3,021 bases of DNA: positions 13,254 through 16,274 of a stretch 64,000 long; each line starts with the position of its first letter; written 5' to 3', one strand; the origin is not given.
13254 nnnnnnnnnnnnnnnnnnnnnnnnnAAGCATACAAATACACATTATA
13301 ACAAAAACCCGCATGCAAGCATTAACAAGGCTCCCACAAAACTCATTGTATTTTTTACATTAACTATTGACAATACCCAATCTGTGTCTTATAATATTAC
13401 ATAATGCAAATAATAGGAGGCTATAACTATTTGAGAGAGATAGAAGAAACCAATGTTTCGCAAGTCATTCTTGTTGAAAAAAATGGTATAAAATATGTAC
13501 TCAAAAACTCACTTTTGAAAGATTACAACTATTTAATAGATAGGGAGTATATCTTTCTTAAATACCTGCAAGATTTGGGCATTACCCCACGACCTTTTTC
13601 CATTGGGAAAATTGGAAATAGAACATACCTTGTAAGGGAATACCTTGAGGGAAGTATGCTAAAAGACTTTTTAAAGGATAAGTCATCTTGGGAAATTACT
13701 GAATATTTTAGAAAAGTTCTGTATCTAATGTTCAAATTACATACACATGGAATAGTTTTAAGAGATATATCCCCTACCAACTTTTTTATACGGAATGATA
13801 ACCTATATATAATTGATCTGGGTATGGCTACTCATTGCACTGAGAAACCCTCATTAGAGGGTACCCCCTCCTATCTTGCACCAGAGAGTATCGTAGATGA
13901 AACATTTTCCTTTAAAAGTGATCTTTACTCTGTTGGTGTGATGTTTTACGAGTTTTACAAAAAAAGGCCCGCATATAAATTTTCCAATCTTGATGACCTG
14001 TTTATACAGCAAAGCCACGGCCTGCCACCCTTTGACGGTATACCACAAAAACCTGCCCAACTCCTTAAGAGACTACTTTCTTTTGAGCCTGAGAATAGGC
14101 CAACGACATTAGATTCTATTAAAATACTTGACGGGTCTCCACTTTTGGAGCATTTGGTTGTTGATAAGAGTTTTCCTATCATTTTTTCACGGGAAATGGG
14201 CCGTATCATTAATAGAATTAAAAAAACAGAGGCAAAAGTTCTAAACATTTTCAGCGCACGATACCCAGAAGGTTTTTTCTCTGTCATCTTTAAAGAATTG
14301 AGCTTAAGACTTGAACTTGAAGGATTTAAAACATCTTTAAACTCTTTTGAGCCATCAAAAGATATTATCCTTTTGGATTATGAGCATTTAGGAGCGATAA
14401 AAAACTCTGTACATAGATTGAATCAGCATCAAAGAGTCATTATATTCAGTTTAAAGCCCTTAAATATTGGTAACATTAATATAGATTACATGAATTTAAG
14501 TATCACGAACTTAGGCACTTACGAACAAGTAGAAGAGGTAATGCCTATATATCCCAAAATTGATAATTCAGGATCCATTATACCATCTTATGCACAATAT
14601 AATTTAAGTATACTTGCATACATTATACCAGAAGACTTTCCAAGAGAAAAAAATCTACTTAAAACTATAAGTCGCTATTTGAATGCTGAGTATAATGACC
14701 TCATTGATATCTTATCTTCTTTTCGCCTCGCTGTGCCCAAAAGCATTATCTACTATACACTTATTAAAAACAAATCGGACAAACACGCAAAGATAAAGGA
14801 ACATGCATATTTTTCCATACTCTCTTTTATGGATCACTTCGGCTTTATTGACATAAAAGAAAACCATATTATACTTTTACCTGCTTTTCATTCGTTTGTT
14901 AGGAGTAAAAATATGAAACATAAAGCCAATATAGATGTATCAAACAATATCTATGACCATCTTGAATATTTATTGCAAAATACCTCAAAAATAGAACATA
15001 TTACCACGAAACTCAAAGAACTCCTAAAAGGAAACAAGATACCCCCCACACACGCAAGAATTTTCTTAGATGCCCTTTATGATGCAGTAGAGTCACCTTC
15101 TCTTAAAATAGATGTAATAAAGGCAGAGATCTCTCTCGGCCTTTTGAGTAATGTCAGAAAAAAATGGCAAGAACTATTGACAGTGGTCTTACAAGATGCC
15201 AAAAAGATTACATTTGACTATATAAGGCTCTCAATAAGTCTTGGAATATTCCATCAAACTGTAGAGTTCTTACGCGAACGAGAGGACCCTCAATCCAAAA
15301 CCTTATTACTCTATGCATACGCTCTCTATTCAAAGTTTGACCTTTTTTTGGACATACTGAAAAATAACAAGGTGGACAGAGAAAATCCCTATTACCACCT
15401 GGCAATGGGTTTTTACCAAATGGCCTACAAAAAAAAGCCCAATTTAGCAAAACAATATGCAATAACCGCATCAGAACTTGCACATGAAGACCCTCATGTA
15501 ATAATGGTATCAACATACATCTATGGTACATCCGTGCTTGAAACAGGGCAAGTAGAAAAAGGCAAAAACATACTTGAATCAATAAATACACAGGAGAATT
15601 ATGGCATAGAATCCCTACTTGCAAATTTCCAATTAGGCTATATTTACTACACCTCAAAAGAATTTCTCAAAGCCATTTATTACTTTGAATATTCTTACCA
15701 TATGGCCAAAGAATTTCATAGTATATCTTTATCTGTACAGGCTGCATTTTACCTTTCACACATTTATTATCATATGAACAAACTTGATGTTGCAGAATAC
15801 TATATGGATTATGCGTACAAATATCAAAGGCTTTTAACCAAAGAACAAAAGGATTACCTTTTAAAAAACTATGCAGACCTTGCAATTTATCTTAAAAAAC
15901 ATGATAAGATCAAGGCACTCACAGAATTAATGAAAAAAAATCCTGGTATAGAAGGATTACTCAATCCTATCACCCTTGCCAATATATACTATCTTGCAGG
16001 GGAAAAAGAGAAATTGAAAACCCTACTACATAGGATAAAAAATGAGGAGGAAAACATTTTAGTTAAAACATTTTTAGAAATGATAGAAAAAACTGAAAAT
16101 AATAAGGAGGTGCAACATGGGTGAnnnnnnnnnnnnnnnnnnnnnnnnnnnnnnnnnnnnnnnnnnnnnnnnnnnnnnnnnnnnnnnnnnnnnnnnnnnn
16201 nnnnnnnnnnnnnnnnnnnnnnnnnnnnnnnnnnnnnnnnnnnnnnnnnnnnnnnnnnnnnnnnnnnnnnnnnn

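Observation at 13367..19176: Candidate kinase-gated sigma54 relay controlling a c-di-NMP phosphodiesterase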

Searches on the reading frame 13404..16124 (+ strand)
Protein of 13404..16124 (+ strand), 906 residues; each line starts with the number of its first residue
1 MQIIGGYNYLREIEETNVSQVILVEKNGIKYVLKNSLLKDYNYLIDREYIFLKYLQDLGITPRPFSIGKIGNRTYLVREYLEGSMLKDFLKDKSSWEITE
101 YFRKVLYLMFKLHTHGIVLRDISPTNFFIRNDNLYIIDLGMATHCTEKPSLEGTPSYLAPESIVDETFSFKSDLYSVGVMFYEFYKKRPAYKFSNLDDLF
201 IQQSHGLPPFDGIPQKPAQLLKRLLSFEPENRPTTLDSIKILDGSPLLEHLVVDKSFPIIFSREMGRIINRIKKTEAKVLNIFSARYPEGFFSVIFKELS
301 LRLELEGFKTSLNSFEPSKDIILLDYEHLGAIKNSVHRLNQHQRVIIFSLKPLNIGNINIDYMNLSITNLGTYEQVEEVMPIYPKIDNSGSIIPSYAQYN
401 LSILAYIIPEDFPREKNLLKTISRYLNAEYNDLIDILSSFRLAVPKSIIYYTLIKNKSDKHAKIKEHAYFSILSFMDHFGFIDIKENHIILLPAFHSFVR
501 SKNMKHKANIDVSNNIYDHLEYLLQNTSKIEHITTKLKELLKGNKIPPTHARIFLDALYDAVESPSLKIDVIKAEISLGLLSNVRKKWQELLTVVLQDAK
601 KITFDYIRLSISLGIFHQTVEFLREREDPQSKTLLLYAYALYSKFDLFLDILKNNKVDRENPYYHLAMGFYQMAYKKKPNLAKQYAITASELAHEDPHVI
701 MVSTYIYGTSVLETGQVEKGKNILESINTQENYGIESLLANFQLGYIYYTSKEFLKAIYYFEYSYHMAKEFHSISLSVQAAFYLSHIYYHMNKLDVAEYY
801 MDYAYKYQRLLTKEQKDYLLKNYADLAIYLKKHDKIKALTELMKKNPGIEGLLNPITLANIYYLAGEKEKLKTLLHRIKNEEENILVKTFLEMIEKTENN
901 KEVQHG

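Call 3: search_protein_families(library=pfam, proteins=[window:13404-16124:+], max_evalue=0.01)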
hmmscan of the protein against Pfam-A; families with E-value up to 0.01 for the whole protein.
window:13404-16124:+ (906 aa): 6 families
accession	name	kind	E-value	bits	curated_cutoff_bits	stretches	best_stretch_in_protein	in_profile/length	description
PF00069.31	Pkinase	-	3.1e-27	96.1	31.7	1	71-236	70-255/263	Protein kinase domain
PF07714.23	PK_Tyr_Ser-Thr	-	1.4e-15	57.7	23.1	1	72-235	74-251/258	Protein tyrosine and serine/threonine kinase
PF17874.7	TPR_MalT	-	3.7e-05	23.6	45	1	675-823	13-164/336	MalT-like TPR region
PF01163.29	RIO1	-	4e-05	23.8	22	1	40-150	50-159/187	RIO domain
PF17667.7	Pkinase_fungal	-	0.0012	18.1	24.1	1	91-177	281-379/387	Fungal protein kinase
PF01636.29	APH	-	0.0034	17.6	23.2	0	17-87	9-84/239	Phosphotransferase enzyme family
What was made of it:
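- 13404..16124 (+): 906-aa Hanks-type Ser/Thr kinase (about residues 1-245), P-loop-less STAND NOD/winged-helix module (about 260-500) and TPR array (about 516-902). Pfam Pkinase 96 bits (call 3).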

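Call 11: find_homologous_proteins(query=window:13404-16121:+)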
Query window:13404-16121:+ (906 aa): 53 proteins with E <= 0.001 among 8000 candidates.
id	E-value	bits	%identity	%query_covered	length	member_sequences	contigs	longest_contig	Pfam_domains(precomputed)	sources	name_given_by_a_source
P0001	0.0e+0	1958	98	100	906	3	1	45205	PF07714.24,PF00069.32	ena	-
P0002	7.0e-18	83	30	18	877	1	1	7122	PF07714.24,PF00069.32,PF03109.23,PF19974.6,PF01636.30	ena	-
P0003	2.4e-11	61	28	16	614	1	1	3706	PF07714.24,PF00069.32,PF13240.12,PF12773.14,PF03109.23,PF24463.2,PF17667.8,PF01636.30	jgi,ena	jgi:serine/threonine protein kinase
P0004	2.5e-10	58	29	23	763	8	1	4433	PF07714.24,PF00069.32,PF03109.23,PF03793.25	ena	-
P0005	3.0e-10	57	30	23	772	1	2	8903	PF07714.24,PF00069.32,PF03109.23,PF03793.25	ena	-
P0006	1.1e-9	56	32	24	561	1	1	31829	PF07714.24,PF00069.32,PF03109.23,PF03793.25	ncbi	-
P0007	2.0e-9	55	31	18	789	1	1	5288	PF07714.24,PF00069.32,PF03109.23,PF03793.25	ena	-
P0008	2.9e-9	54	30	24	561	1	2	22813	PF07714.24,PF00069.32,PF03109.23,PF03793.25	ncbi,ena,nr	ncbi:MAG: Stk1 family PASTA domain-containing Ser/Thr kinase [Clostridia bacterium]|nr:Stk1 family P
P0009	5.2e-9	53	31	17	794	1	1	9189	PF07714.24,PF00069.32,PF03109.23,PF03793.25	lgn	-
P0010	9.4e-9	53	30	24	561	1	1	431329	PF07714.24,PF00069.32,PF03109.23,PF03793.25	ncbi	-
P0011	1.2e-8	52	29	24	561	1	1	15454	PF07714.24,PF00069.32,PF03109.23,PF03793.25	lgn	-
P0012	1.4e-8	52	27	30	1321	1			PF25168.2,PF25174.2,PF24814.2,PF24105.2,PF24805.2,PF25048.2,PF23381.2,PF25173.2,PF25175.2,PF24817.2,PF20703.4,PF24796.2,PF17667.8,PF13191.13,PF07714.24,PF00069.32,PF25172.2,PF25391.2,PF24807.2,PF25047.1,PF00400.39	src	-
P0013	2.2e-8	51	27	21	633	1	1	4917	PF07714.24,PF00069.32,PF03109.23,PF14531.13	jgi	-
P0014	2.8e-8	51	33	18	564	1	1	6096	PF07714.24,PF00069.32,PF03109.23,PF03793.25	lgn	-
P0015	1.0e-7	49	25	25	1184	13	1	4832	PF07714.24,PF00069.32,PF05729.19,PF13191.13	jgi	jgi:serine/threonine protein kinase/tetratricopeptide (TPR) repeat protein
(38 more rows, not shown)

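Call 20: find_related_loci(query=A2, collection=genome_contigs, flank=7000)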
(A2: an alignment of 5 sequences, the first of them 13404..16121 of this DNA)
Query A2 (906 aa) in genome_contigs; peptide patterns used: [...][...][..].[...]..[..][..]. (x = any residue, [..] = any of these).
72 stretches matched a pattern; 3 encode a relative of the query (tblastn E <= 1e-3); 3 distinct loci.
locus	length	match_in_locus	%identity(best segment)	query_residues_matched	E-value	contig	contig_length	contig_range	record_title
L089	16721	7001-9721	47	1-905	0e+0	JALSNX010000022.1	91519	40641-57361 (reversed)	MAG: candidate division WOR-3 bacterium isolate 356-284_metabat1_scaf2bin.077 356-284_scaffold_47_c1, whole genome shotg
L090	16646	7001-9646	32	1-879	4e-124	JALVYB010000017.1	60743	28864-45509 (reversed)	MAG: candidate division WOR-3 bacterium isolate M10_metabat2_scaf2bin.168 M10_NODE_151_length_60743_cov_5.706893, whole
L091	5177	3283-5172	33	1-623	8e-92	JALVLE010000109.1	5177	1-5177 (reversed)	MAG: candidate division WOR-3 bacterium isolate A1_metabat2_scaf2bin.263 A1_NODE_16808_length_5177_cov_1.941584, whole g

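Call 92: predict_structure(alignment_id=A11)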
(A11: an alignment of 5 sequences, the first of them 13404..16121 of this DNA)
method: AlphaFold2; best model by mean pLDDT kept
length: 906 residues; sequences in the alignment: 5
mean_pLDDT: 70.6   pTM: 0.46
mean pLDDT of the five models: 70.6, 69.2, 66.9, 65.2, 58.9
residues with pLDDT >= 90: 81; 70-90: 484; 50-70: 178; < 50: 163
segments of 3 or more residues with pLDDT < 50: 1-55, 62-80, 139-152, 244-263, 286-291, 366-390, 403-413, 900-906
pLDDT, mean of each block of 10 residues (from residue 1): 29 39 43 43 44 50 44 42 76 88 84 59 74 63 29 67 64 88 90 78 86 90 89 80 52 33 60 79 53 58 71 79 73 66 77 72 53 27 29 54 44 54 67 82 81 65 65 74 85 83 50 72 76 68 64 83 78 72 71 65 72 77 79 89 88 82 93 90 94 82 91 87 77 76 89 84 78 78 91 80 84 85 84 79 81 85 86 84 85 72 34
secondary structure, 60 per line:
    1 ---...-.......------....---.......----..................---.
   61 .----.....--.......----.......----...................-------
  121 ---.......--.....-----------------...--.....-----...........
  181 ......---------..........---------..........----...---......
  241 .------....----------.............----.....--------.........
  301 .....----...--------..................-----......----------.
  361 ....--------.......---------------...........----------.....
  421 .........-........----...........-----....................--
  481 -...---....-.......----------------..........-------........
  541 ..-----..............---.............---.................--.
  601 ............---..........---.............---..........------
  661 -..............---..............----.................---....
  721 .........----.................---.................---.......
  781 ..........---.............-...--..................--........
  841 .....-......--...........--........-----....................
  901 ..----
elements in order (helices of 4 or more, strands of 3 or more residues): H8-14 E21-24 H28-34 H39-56 E66-70 E73-79 H86-90 H95-113 E127-130 E133-137 H160-164 H170-186 H196-205 H215-224 H235-241 H248-251 H262-274 E279-283 H292-305 E310-312 E321-325 H326-338 E344-349 E360-364 H373-379 H395-405 H416-429 H431-438 E443-445 H446-453 H459-478 E482-484 E488-491 H493-499 H516-525 H533-542 H548-561 H565-577 H581-597 H600-612 H616-625 H629-641 H645-654 H662-675 H679-692 H697-713 H717-729 H734-750 H754-770 H774-790 H794-806 H813-830 H833-845 H847-852 H855-865 H868-875 H881-902
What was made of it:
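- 13404..16124 (+): AF2 model has mean pLDDT 70.6 (call 92).
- On Hanks-type (eukaryote-like) Ser/Thr protein kinases: The N-lobe has pLDDT below 50 (call 92).
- On STAND NTPases (MalT / PH0952 type): The AF2 model shows a beta-alpha-beta core, a winged helix and TPR helices (call 92).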

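Call 94: fold_search(model_id=the predicted structure, library=pdb)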
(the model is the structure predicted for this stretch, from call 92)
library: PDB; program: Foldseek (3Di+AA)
matches with E <= 10: 1954; with E <= 0.001: 1466
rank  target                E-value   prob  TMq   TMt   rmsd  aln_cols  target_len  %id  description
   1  6mfv_A                3.5e-09  1.00  0.23  0.30  21.9       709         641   16  Crystal structure of the Signal Transduction ATPase with Numerous Domains (STAND) protein with a tetratricopeptide rep (released 2019-02-20)
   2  3oro                  9.5e-08  1.00  0.18  0.55   7.8       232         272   22  Mycobacterium tuberculosis PknB kinase domain L33D mutant (crystal form 4) (released 2010-12-15)
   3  4wno                  1.2e-07  1.00  0.19  0.55   4.6       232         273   26  Structure of ULK1 bound to an inhibitor (released 2015-01-14)
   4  2j4z_A                1.4e-07  1.00  0.19  0.59   7.4       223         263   23  Structure of Aurora-2 in complex with PHA-680626 (released 2006-11-06)
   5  5ci7                  1.7e-07  1.00  0.19  0.56   4.5       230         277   25  Structure of ULK1 bound to a selective inhibitor (released 2015-08-26)
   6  4wnp_A                1.7e-07  1.00  0.19  0.58   4.9       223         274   26  Structure of ULK1 bound to a potent inhibitor (released 2015-01-14)
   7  6i2p_A                1.7e-07  1.00  0.18  0.55   7.8       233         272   21  Crystal structure of the Mycobacterium tuberculosis PknB kinase domain (L33E mutant) in complex with its substrate Gar (released 2019-05-22)
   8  2qnj_B                1.7e-07  1.00  0.19  0.49  12.8       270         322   20  Kinase and Ubiquitin-associated domains of MARK3/Par-1 (released 2007-09-04)
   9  3is5_A                1.8e-07  1.00  0.18  0.57   4.9       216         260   22  Crystal structure of CDPK kinase domain from toxoplasma Gondii, TGME49_018720 (released 2009-10-20)
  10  6b2p                  1.9e-07  1.00  0.18  0.56   6.9       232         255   20  Dual Inhibition of the Essential Protein Kinases A and B in Mycobacterium tuberculosis (released 2018-02-14)
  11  6i2p_B                2.1e-07  1.00  0.18  0.56   7.7       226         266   22  Crystal structure of the Mycobacterium tuberculosis PknB kinase domain (L33E mutant) in complex with its substrate Gar (released 2019-05-22)
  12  3is5_F                2.3e-07  1.00  0.19  0.59   4.8       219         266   20  Crystal structure of CDPK kinase domain from toxoplasma Gondii, TGME49_018720 (released 2009-10-20)
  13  8oku_A                2.4e-07  1.00  0.20  0.48  13.8       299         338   18  Salt-Inducible Kinase 3 in complex with an inhibitor (released 2024-01-10)
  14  5u94                  2.5e-07  1.00  0.18  0.56   6.8       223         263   22  Crystal structure of the Mycobacterium tuberculosis PASTA kinase PknB in complex with the potential theraputic kinase in (released 2017-12-20)
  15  9guc_A                2.5e-07  1.00  0.18  0.56   6.4       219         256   21  Adhiron-mediated Identification of a Novel and Selective Allosteric Pocket in Aurora Kinase A (released 2025-10-01)
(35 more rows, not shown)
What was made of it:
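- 13404..16124 (+): Best Foldseek hit is the STAND-TPR protein 6mfv, E 3.5e-9, followed by PknB, ULK1 and Aurora (call 94).
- On Hanks-type (eukaryote-like) Ser/Thr protein kinases: Foldseek hits PknB, ULK1 and Aurora with TMt 0.55-0.62 (call 94).
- On STAND NTPases (MalT / PH0952 type): Best PDB hit is 6mfv, E 3.5e-9 (call 94).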

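Call 97: search_protein_families(library=padloc, proteins=[window:13404-16121:+], max_evalue=0.001)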
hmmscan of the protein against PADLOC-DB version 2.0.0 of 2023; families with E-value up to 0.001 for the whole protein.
window:13404-16121:+ (906 aa): 30 families (the best 25 are shown)
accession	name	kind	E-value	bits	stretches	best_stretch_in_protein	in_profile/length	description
PDLC04138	mad6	-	1.4e-29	101.5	1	71-236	124-304/659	mads_6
PDLC04042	PD-T4-6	-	3.3e-27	93.9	1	42-238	53-264/292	-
PDLC04053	PD-T4-6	-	2.9e-24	84.1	1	43-237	54-262/311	-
PDLC04047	PD-T4-6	-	7.4e-24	82.4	1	3-209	8-231/327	-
PDLC04061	PD-T4-6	-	6.8e-19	66.7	1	73-232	94-269/510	-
PDLC01088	C3a189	-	1.8e-18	64.5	1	65-234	63-250/840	kinase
PDLC04048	PD-T4-6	-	3.7e-17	60.7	1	67-191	79-212/354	-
PDLC04044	PD-T4-6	-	4.5e-17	60.2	1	37-239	76-285/372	-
PDLC04057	PD-T4-6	-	4.4e-16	56.9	1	65-185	74-204/443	-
PDLC04062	PD-T4-6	-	1.6e-15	55.1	1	44-232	83-279/450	-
PDLC04043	PD-T4-6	-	2e-15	54.9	1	67-203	83-229/452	-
PDLC03920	MkoA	-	2.1e-15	54.1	1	66-237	78-268/1112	-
PDLC04060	PD-T4-6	-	3.6e-15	53.9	1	68-191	77-209/486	-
PDLC04054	PD-T4-6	-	1.6e-14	52.1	1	73-236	85-263/347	-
PDLC04039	PD-T4-6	-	6.2e-13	46.6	1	48-232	64-261/458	-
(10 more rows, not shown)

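Call 98: search_protein_families(library=ncbifam, proteins=[window:13404-16121:+], max_evalue=0.00001)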
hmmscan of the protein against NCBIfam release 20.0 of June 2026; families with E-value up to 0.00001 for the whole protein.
window:13404-16121:+ (906 aa): 13 families
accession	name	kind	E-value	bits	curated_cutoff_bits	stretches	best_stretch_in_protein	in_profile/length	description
NF038150.1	lanthi_synth_IV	equivalog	8.9e-20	70.6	650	1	26-186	220-392/851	class IV lanthionine synthetase LanL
NF033483.0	PknB_PASTA_kin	equivalog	9.5e-20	71.1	450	1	67-185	75-202/563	Stk1 family PASTA domain-containing Ser/Thr kinase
NF047741.1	antiphage_MADS6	equivalog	1e-14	54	460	1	38-237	235-451/612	methylation-associated defense system protein kinase MAD6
NF038151.1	lanthi_synth_III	equivalog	1.4e-12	46.9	575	1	43-181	268-419/833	class III lanthionine synthetase LanKC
NF052427.1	StpK7MSMEG_1200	equivalog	5.7e-10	38.3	900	1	66-197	74-215/601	serine/threonine protein kinase StpK7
TIGR03724.2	arch_bud32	equivalog_domain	3.2e-09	36.6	125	1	72-146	66-135/193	KEOPS complex kinase/ATPase Bud32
NF011464.0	PRK14879.1-7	equivalog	6.5e-09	35.8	246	1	44-143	52-150/221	Kae1-associated kinase Bud32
NF033442.0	BREX_PglW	equivalog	3e-08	31.9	990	1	4-184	511-703/1391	BREX system serine/threonine kinase PglW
TIGR03903.1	TOMM_kin_cyc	equivalog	2.9e-07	28.7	705.75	1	73-202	53-200/1267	TOMM system kinase/cyclase fusion protein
NF011462.0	PRK14879.1-3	equivalog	5.1e-07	29.6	174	1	74-144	67-130/192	Kae1-associated kinase Bud32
NF007174.0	PRK09605.1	equivalog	8.9e-07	27.7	447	1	51-146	389-477/535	bifunctional N(6)-L-threonylcarbamoyladenine synthase/serine/threonine protein kinase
NF011463.0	PRK14879.1-4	equivalog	1.8e-06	27.5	188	1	74-144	93-162/237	Kae1-associated kinase Bud32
NF053615.1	SerThrKinAfsKStmc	equivalog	2.5e-06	26.4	1300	1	111-237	127-259/809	protein serine/threonine kinase AfsK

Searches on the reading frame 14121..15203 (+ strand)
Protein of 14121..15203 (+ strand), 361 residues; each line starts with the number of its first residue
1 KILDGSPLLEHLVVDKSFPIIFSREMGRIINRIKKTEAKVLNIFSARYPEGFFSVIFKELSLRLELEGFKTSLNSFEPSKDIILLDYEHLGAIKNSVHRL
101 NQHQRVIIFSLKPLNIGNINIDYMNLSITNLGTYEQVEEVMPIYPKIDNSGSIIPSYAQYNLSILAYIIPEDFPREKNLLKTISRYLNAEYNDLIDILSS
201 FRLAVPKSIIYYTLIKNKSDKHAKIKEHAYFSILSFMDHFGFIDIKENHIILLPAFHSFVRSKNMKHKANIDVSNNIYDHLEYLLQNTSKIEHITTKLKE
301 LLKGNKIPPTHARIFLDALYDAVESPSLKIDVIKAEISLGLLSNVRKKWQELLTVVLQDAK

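Call 54: search_protein_families(library=pfam, proteins=[window:14121-15203:+], max_evalue=1)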
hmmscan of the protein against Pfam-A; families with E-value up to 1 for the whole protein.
window:14121-15203:+ (361 aa): 1 family
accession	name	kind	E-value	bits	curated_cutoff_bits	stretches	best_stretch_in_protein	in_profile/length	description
PF01729.25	QRPTase_C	-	0.26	11.4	23.1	0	63-109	84-131/169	Quinolinate phosphoribosyl transferase, C-terminal domain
